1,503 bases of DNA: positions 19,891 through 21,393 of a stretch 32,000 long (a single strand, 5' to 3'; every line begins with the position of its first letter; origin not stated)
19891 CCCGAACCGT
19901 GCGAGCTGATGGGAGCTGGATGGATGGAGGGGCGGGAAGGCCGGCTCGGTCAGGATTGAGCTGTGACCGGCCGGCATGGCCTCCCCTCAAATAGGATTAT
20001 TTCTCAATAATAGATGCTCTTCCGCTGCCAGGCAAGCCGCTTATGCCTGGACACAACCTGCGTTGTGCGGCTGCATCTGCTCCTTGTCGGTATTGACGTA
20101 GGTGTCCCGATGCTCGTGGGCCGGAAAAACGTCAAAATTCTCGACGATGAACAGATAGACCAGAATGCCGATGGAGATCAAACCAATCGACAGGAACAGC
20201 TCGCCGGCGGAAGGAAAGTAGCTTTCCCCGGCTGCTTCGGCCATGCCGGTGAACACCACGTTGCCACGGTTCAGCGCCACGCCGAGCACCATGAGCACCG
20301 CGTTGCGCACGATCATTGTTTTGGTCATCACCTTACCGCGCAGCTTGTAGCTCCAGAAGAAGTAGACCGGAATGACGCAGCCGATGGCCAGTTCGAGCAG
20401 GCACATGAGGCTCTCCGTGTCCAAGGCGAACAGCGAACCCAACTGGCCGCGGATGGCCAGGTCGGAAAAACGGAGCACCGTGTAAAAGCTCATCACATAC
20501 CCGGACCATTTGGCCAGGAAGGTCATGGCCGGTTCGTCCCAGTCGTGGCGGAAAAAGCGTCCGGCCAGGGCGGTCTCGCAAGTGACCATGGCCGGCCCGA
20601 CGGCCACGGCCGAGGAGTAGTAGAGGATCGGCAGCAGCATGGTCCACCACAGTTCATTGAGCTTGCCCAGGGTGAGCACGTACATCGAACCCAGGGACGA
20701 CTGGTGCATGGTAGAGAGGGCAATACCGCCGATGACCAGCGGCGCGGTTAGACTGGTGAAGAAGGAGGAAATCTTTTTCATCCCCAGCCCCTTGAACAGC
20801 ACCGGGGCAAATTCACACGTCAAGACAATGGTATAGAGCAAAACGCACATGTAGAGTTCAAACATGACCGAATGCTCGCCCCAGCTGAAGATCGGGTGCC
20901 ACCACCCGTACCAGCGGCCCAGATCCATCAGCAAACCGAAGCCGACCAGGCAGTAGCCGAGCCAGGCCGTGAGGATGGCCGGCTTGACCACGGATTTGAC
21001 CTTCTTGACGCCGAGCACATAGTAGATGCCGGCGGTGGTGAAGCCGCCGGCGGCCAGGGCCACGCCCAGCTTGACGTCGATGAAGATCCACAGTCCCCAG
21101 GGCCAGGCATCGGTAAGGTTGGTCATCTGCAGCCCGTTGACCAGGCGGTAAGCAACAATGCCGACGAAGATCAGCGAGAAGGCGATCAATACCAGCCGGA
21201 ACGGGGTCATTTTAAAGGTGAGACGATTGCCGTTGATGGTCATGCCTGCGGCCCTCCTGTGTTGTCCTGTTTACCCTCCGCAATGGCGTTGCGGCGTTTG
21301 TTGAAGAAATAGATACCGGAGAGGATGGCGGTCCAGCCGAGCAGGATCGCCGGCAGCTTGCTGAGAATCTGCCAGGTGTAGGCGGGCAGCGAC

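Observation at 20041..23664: Periplasmic [FeFe] hydrogenase coupled to a HybA/HybB-type ferredoxin plus NrfD-family membrane module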

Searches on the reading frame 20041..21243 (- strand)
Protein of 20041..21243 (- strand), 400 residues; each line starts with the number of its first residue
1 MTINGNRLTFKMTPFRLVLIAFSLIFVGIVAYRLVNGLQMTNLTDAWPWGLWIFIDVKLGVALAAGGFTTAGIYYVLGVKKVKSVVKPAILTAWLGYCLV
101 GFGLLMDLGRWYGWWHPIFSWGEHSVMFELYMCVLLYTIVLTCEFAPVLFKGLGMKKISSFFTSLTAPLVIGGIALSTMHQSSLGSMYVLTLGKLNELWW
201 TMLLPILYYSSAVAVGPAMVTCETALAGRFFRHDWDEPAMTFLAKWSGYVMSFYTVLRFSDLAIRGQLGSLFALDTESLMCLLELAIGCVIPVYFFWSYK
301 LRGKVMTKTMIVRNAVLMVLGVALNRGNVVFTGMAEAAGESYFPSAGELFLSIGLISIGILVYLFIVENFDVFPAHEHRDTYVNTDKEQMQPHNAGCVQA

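Call 3: search_protein_families(library=pfam, proteins=[window:20041-21243:-], max_evalue=0.01)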
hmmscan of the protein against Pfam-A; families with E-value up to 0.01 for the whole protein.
window:20041-21243:- (400 aa): 0 families

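Call 4: search_protein_families(library=ncbifam, proteins=[window:20041-21243:-], max_evalue=0.001)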
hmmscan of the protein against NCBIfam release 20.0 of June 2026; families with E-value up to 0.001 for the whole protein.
window:20041-21243:- (400 aa): 3 families
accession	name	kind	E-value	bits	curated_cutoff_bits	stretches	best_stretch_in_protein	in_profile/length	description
NF008133.1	PRK10881.1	equivalog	1.4e-72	245.3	450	1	13-375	13-376/377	Ni/Fe-hydrogenase cytochrome b subunit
NF045714.1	sulf_resp_HmcC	equivalog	4.2e-72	243.5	550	1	13-377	2-372/376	sulfate respiration complex protein HmcC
NF041784.1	mnquin_red_QrcD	equivalog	1.8e-29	103.2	570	1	21-376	27-404/408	menaquinone reductase integral membrane subunit QrcD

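Call 27: find_homologous_proteins(query=window:20041-21243:-, max_evalue=1e-10)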
Query window:20041-21243:- (400 aa): 4445 proteins with E <= 1e-10 among 8000 candidates; the best 120 are listed.
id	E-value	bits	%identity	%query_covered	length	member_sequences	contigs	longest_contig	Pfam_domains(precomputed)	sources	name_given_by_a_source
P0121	2.0e-240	816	91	100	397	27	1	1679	-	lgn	-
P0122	4.2e-231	785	91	95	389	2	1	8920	-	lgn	-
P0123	4.5e-231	785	88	100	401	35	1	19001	-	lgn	-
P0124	6.8e-231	785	91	95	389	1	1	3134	-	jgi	jgi:Ni/Fe-hydrogenase subunit HybB-like protein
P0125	9.5e-231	784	89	98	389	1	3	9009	-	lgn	-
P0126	1.9e-230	783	91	95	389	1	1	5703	-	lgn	-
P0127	7.4e-230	781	87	100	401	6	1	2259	-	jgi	jgi:Ni/Fe-hydrogenase subunit HybB-like protein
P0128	3.3e-229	779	90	95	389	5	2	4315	-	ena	-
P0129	6.9e-229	778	85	100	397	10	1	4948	PF03916.20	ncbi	-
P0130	1.2e-228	777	91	95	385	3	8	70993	-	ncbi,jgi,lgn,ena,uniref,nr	ncbi:hypothetical protein [Desulfobulbus elongatus]|uniref:hypothetical protein n=1 Tax=Desulfobulbu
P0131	2.3e-228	776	91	95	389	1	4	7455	-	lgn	-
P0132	4.2e-228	775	90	95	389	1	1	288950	-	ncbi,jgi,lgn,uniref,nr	ncbi:MAG: polysulfide reductase NrfD [Desulfobulbus sp.]|jgi:Ni/Fe-hydrogenase subunit HybB-like pro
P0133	5.3e-228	775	89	95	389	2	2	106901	-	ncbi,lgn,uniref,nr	ncbi:NrfD/PsrC family molybdoenzyme membrane anchor subunit [Desulfobulbus sp.]|uniref:NrfD/PsrC fam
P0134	8.6e-226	768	84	100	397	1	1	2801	-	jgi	jgi:Ni/Fe-hydrogenase subunit HybB-like protein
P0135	2.1e-222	757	83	100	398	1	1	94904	PF03916.20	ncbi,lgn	-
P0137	5.6e-220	749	83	100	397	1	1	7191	PF03916.20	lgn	-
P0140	5.2e-209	713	80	98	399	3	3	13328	PF03916.20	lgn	-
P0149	3.5e-137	476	57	97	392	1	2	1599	PF03916.20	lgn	-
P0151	4.9e-130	452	56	94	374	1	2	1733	PF03916.20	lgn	-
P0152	6.8e-128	445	56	94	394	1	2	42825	PF03916.20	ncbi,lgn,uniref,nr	ncbi:NrfD/PsrC family molybdoenzyme membrane anchor subunit [Calderihabitans maritimus]|uniref:Polys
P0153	3.2e-123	430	55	93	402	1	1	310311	PF03916.20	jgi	-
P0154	3.4e-116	407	55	94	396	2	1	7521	PF03916.20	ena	-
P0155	2.4e-100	355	48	94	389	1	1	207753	PF03916.20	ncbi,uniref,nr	ncbi:NrfD/PsrC family molybdoenzyme membrane anchor subunit [Desulfolucanica intricata]|uniref:NrfD/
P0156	8.6e-99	350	46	98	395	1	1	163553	PF03916.20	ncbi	-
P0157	8.7e-98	346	49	89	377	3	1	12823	PF03916.20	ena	-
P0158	2.4e-97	345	47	97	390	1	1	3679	PF03916.20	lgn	-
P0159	2.5e-97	345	47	95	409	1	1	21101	PF03916.20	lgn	-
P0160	3.4e-97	344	45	98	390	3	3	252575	PF03916.20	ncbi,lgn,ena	-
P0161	4.0e-97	344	48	95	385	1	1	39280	PF03916.20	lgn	-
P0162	5.3e-97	344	49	93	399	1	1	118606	PF03916.20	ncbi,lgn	ncbi:MAG: NrfD/PsrC family molybdoenzyme membrane anchor subunit [Bacillota bacterium]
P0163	6.0e-97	343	47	98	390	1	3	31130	PF03916.20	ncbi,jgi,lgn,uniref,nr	ncbi:NrfD/PsrC family molybdoenzyme membrane anchor subunit [Desulfoscipio geothermicus]|uniref:Ni/F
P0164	8.1e-97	343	47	97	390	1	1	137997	PF03916.20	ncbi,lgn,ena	-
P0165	1.8e-96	342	47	97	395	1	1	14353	PF03916.20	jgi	-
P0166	3.7e-96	341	47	98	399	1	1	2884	PF03916.20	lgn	-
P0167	4.3e-96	341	47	97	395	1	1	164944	PF03916.20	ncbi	-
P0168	8.8e-96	340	45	98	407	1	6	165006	PF03916.20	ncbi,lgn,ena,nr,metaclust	ncbi:MAG: hypothetical protein APF76_12840 [Desulfitibacter sp. BRH_c19]|nr:MAG: hypothetical protei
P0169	8.8e-96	340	45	98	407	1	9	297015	PF03916.20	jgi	-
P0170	1.8e-95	339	45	98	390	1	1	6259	PF03916.20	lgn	-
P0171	5.3e-95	337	47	94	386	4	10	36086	PF03916.20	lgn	-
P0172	2.1e-94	335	46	95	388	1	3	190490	PF03916.20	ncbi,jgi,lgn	-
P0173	3.1e-94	335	46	96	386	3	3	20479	PF03916.20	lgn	-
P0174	3.5e-94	334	47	97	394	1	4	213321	PF03916.20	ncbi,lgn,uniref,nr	ncbi:Ni/Fe-hydrogenase 2 integral membrane subunit HybB [Desulfotomaculum arcticum]|uniref:Ni/Fe-hyd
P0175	3.9e-94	334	44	93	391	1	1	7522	PF03916.20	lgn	-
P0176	5.3e-94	334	45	97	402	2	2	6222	PF03916.20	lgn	-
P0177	9.2e-94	333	44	98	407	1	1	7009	PF03916.20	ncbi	-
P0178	1.5e-93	332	43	98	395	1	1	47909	PF03916.20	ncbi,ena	-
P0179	1.5e-93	332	48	93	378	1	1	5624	PF03916.20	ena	-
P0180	1.9e-93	332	46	97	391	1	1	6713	PF03916.20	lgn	-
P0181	1.9e-93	332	47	97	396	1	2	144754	PF03916.20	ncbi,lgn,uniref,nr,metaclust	ncbi:NrfD/PsrC family molybdoenzyme membrane anchor subunit [Desulfotruncus alcoholivorax]|uniref:Nr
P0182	2.8e-93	331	46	97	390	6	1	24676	PF03916.20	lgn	-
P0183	4.5e-93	331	46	95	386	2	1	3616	PF03916.20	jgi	-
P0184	1.7e-92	329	46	97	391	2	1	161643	PF03916.20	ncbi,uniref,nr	ncbi:putative Ni/Fe-hydrogenase 2 b-type cytochrome subunit [Sporotomaculum syntrophicum]|uniref:Ni/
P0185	1.7e-92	329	47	93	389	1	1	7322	PF03916.20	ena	-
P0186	8.0e-92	327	47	93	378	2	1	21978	PF03916.20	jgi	jgi:Ni/Fe-hydrogenase subunit HybB-like protein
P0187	8.0e-92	327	43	97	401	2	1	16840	PF03916.20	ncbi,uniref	ncbi:Ni/Fe-hydrogenase subunit HybB-like protein [Desulfitispora alkaliphila]|uniref:NrfD/PsrC famil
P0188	1.4e-91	326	42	96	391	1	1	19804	PF03916.20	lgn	-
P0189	2.2e-91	325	43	98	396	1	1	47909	PF03916.20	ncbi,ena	-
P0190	8.4e-91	323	46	93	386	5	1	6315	PF03916.20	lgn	-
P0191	9.4e-91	323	43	98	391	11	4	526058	PF03916.20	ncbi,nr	ncbi:MAG: Ni/Fe-hydrogenase cytochrome b subunit [Bacillota bacterium]|nr:Ni/Fe-hydrogenase cytochro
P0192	1.7e-90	322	46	95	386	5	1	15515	PF03916.20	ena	-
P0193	1.7e-90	322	46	91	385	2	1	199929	PF03916.20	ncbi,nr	ncbi:hypothetical protein SY88_17980 [Clostridiales bacterium PH28_bin88]|nr:hypothetical protein SY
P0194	3.6e-89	318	45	95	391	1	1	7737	PF03916.20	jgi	jgi:Ni/Fe-hydrogenase subunit HybB-like protein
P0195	6.0e-89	317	44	94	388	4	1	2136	PF03916.20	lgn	-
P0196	6.1e-89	317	45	95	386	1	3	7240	PF03916.20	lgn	-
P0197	1.9e-88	315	44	93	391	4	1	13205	PF03916.20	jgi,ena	-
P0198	1.9e-88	315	43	96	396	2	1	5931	PF03916.20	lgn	-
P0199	2.5e-88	315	44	97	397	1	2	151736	PF03916.20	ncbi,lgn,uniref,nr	ncbi:NrfD/PsrC family molybdoenzyme membrane anchor subunit [Desulfallas thermosapovorans]|uniref:Ni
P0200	7.7e-88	313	44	99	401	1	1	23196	PF03916.20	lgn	-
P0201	1.1e-87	313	42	97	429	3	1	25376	PF03916.20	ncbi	ncbi:MAG: NrfD/PsrC family molybdoenzyme membrane anchor subunit [Moorellales bacterium]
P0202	1.6e-87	312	45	94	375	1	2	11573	PF03916.20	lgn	-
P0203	2.6e-87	312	42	94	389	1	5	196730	PF03916.20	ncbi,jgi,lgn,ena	jgi:Ni/Fe-hydrogenase subunit HybB-like protein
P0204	3.6e-87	311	42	94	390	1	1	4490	PF03916.20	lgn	-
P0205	5.5e-87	311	45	87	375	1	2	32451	PF03916.20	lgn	-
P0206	5.9e-87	311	44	92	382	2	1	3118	PF03916.20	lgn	-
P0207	6.0e-87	311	44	95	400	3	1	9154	PF03916.20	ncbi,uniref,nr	ncbi:NrfD/PsrC family molybdoenzyme membrane anchor subunit [Ammonifex thiophilus]|uniref:Ni/Fe-hydr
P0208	6.7e-87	310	43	96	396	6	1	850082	PF03916.20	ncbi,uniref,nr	ncbi:NrfD/PsrC family molybdoenzyme membrane anchor subunit [Thermanaeromonas sp. C210]|uniref:NrfD/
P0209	1.3e-86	309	44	92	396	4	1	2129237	PF03916.20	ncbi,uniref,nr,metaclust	ncbi:Polysulphide reductase NrfD [Ammonifex degensii KC4]|uniref:Polysulphide reductase NrfD n=1 Tax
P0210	5.4e-86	307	44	93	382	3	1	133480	PF03916.20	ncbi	ncbi:Ni/Fe-hydrogenase cytochrome b subunit [Peptococcaceae bacterium 1198_IL3148]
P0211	7.5e-86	307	44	93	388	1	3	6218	PF03916.20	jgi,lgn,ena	-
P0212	9.2e-86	307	45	92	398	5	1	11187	PF03916.20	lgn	-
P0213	9.5e-86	307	41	93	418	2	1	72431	PF03916.20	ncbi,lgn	ncbi:MAG: NrfD/PsrC family molybdoenzyme membrane anchor subunit [Bacillota bacterium]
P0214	1.2e-85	306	43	94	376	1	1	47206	PF03916.20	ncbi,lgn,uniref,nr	ncbi:Ni/Fe-hydrogenase subunit HybB-like protein [Desulfohalotomaculum tongense]|uniref:NrfD/PsrC fa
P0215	1.4e-85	306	46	91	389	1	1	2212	PF03916.20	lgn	-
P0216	1.5e-85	306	43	94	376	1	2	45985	PF03916.20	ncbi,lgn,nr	ncbi:MAG: Ni/Fe-hydrogenase cytochrome b subunit [Desulfotomaculum sp.]|nr:Ni/Fe-hydrogenase cytochr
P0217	1.5e-85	306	45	92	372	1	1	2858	PF03916.20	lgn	-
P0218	3.4e-85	305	44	92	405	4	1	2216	PF03916.20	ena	-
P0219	4.9e-85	304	42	95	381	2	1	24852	PF03916.20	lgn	-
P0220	5.0e-85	304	44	93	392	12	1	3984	PF03916.20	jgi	-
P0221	5.6e-85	304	42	98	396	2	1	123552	PF03916.20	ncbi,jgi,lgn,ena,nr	ncbi:MAG: Ni/Fe-hydrogenase cytochrome b subunit [Clostridia bacterium]|nr:Ni/Fe-hydrogenase cytochr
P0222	9.3e-85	303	47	91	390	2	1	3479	PF03916.20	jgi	jgi:Ni/Fe-hydrogenase subunit HybB-like protein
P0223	1.3e-84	303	42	97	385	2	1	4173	PF03916.20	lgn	-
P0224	4.4e-84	301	42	97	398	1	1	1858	PF03916.20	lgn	-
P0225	6.0e-84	301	44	92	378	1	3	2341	PF03916.20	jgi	jgi:Ni/Fe-hydrogenase subunit HybB-like protein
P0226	8.2e-84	300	41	97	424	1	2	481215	PF03916.20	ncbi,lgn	-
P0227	8.5e-84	300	43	93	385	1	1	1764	PF03916.20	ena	-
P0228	8.6e-84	300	41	96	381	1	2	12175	PF03916.20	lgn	-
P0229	9.7e-84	300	45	93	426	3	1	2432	PF03916.20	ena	-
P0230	1.1e-83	300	45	90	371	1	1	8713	PF03916.20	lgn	-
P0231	1.2e-83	300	43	93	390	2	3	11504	PF03916.20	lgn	-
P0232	1.7e-83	299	41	98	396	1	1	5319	PF03916.20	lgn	-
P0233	2.0e-83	299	43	94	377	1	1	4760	PF03916.20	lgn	-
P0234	2.6e-83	299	42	93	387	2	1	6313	PF03916.20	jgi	jgi:Ni/Fe-hydrogenase subunit HybB-like protein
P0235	2.9e-83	298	43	93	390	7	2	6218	PF03916.20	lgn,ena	-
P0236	3.3e-83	298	42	98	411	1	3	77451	PF03916.20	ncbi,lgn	-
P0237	3.8e-83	298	42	94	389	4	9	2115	PF03916.20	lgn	-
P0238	4.4e-83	298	42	93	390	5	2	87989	PF03916.20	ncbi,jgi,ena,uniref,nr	ncbi:NrfD/PsrC family molybdoenzyme membrane anchor subunit [Pelotomaculum propionicicum]|uniref:Put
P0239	5.0e-83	298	42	93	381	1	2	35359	PF03916.20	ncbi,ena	-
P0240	6.1e-83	297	42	94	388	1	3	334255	PF03916.20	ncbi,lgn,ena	-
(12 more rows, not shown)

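Call 37: search_solved_structures(query=window:20041-21243:-, max_evalue=0.01)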
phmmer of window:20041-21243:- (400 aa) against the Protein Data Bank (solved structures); distinct sequences matched with E-value up to 0.01: 0.

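Call 67: predict_structure(alignment_id=A1)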
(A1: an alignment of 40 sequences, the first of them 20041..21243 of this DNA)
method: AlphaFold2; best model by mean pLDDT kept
length: 400 residues; sequences in the alignment: 40
mean_pLDDT: 84.8   pTM: 0.82
mean pLDDT of the five models: 84.8, 83.8, 81.5, 81.2, 81.0
residues with pLDDT >= 90: 210; 70-90: 152; 50-70: 14; < 50: 24
segments of 3 or more residues with pLDDT < 50: 377-400
pLDDT, mean of each block of 10 residues (from residue 1): 69 94 94 83 72 76 85 92 92 90 81 77 71 89 93 91 91 87 82 85 92 93 90 90 96 97 96 94 94 95 93 95 89 81 85 92 92 62 41 38
secondary structure, 60 per line:
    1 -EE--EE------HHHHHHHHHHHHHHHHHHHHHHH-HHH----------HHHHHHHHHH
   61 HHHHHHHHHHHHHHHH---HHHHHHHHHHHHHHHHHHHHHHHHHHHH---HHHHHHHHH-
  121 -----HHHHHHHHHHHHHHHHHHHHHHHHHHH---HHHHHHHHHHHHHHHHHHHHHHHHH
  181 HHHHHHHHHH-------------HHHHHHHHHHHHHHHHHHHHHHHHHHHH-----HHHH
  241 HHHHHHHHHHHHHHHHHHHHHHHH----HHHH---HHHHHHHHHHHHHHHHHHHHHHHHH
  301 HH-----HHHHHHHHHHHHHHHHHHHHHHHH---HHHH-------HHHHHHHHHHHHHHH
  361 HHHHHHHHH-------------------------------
elements in order: H14-36 H51-76 H80-107 H111-119 H126-152 H156-190 H204-231 H237-264 H269-272 H276-302 H308-331 H335-338 H346-369

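Call 70: fold_search(model_id=the predicted structure, library=pdb)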
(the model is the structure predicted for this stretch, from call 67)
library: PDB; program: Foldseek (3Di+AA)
matches with E <= 10: 621; with E <= 0.001: 9
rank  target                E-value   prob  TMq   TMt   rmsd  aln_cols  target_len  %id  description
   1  6btm_C                1.9e-09  1.00  0.73  0.64   4.7       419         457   14  Structure of Alternative Complex III from Flavobacterium johnsoniae (Wild Type) (released 2018-05-09)
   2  6lod_C                2.3e-08  1.00  0.70  0.62   5.0       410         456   13  Cryo-EM structure of the air-oxidized photosynthetic alternative complex III from Roseiflexus castenholzii (released 2020-11-04)
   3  8k9e_C                3.8e-08  1.00  0.69  0.63   5.4       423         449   15  Cryo-EM structure of the photosynthetic alternative complex III from Chloroflexus aurantiacus at 3.3 angstrom (released 2024-03-06)
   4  6f0k_C                4.7e-08  1.00  0.65  0.60   6.6       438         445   13  Alternative complex III (released 2018-05-09)
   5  8k9e_F                1.1e-05  1.00  0.54  0.54   7.5       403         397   13  Cryo-EM structure of the photosynthetic alternative complex III from Chloroflexus aurantiacus at 3.3 angstrom (released 2024-03-06)
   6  6btm_F                1.5e-05  1.00  0.53  0.52   8.5       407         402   13  Structure of Alternative Complex III from Flavobacterium johnsoniae (Wild Type) (released 2018-05-09)
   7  9ilt_F                1.9e-05  1.00  0.54  0.55   7.4       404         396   13  Crystal structure of alternative complex III from Chloroflexus aurantiacus (released 2025-03-19)
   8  6lod_F                3.0e-04  1.00  0.55  0.55   7.9       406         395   13  Cryo-EM structure of the air-oxidized photosynthetic alternative complex III from Roseiflexus castenholzii (released 2020-11-04)
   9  6f0k_F                7.7e-04  1.00  0.59  0.61   6.8       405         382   12  Alternative complex III (released 2018-05-09)
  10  9r2g_D                6.7e-03  1.00  0.36  0.41  11.6       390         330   16  Cytochrome bd II oxidase qOR-2 type from Mycobacterium smegmatis (released 2026-03-04)
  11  9fka_B                3.2e-02  1.00  0.38  0.42   9.4       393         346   10  Cryo-EM structure of the reduced cytochrome bd oxidase from M. tuberculosis (released 2025-02-12)
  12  7d5i_B                8.2e-02  0.89  0.30  0.33  10.5       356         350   12  Structure of Mycobacterium smegmatis bd complex in the apo-form. (released 2021-06-23)
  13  9r2g_A                9.2e-02  1.00  0.46  0.48   8.6       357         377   11  Cytochrome bd II oxidase qOR-2 type from Mycobacterium smegmatis (released 2026-03-04)
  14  5doq_B                9.2e-02  0.99  0.43  0.49   8.0       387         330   10  The structure of bd oxidase from Geobacillus thermodenitrificans (released 2016-05-04)
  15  9g71_A                1.3e-01  0.13  0.12  0.12  33.2       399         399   10  Cryo-EM structure of TTYH2 in complex with lipids in GDN (released 2025-05-21)
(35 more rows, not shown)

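Call 81: find_encoding_contigs(protein=P0152, flank=5000, max_places=1)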
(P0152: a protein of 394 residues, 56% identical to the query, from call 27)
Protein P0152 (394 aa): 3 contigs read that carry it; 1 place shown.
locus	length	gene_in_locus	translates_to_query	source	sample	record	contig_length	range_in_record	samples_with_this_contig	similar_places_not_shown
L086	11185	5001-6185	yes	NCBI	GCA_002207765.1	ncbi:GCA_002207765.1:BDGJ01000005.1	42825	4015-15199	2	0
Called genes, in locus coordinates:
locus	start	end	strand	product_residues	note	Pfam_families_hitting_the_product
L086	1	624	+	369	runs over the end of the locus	PF17201:Cache_3-Cache_2, PF17202:sCache_3_3, PF17203:sCache_3_2, PF00672:HAMP, PF20714:HTH_64 (weak)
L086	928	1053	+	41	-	-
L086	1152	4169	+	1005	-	-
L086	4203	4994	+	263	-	PF12797:Fer4_2 (weak), PF13237:Fer4_10 (faint), PF12838:Fer4_7 (weak), PF13247:Fer4_11, PF12838:Fer4_7 (weak), PF00037:Fer4 (weak), PF12837:Fer4_6 (weak), PF13187:Fer4_9 (weak), +1 more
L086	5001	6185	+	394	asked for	PF03916:NrfD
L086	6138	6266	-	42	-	-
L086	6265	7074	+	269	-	PF24859:FdhE_central, PF24860:FdhE_C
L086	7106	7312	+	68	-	PF02416:TatA_B_E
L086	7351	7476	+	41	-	-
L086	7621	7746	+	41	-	-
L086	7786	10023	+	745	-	-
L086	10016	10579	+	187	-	PF12797:Fer4_2 (faint), PF12837:Fer4_6 (faint), PF13237:Fer4_10 (faint), PF13247:Fer4_11 (weak), PF12838:Fer4_7 (weak), PF25160:LdpA_Fe-S-bd (weak), PF00037:Fer4 (weak), PF12838:Fer4_7 (weak), +3 more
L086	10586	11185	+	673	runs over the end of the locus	PF00361:Proton_antipo_M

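Call 82: find_encoding_contigs(protein=P0153, flank=5000, max_places=1)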
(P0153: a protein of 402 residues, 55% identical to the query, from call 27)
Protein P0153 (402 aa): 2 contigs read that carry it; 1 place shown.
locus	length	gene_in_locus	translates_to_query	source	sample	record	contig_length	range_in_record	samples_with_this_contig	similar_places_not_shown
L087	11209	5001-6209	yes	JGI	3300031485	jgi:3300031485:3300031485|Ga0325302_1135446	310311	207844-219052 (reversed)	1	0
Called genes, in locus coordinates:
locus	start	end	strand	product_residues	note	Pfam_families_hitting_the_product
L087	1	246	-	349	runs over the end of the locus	PF03480:DctP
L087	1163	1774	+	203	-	PF04879:Molybdop_Fe4S4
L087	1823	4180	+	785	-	PF00384:Molybdopterin, PF01568:Molydop_binding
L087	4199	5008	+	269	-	PF00037:Fer4 (faint), PF13183:Fer4_8 (faint), PF13237:Fer4_10 (faint), PF12838:Fer4_7 (faint), PF13247:Fer4_11, PF12797:Fer4_2 (weak), PF12837:Fer4_6 (weak), PF13187:Fer4_9 (weak)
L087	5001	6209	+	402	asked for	PF03916:NrfD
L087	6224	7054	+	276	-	PF24859:FdhE_central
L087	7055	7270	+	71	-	-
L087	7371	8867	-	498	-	-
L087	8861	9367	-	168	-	PF04542:Sigma70_r2, PF08281:Sigma70_r4_2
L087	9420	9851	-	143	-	PF08281:Sigma70_r4_2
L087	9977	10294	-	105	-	-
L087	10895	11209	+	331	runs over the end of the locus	PF01551:Peptidase_M23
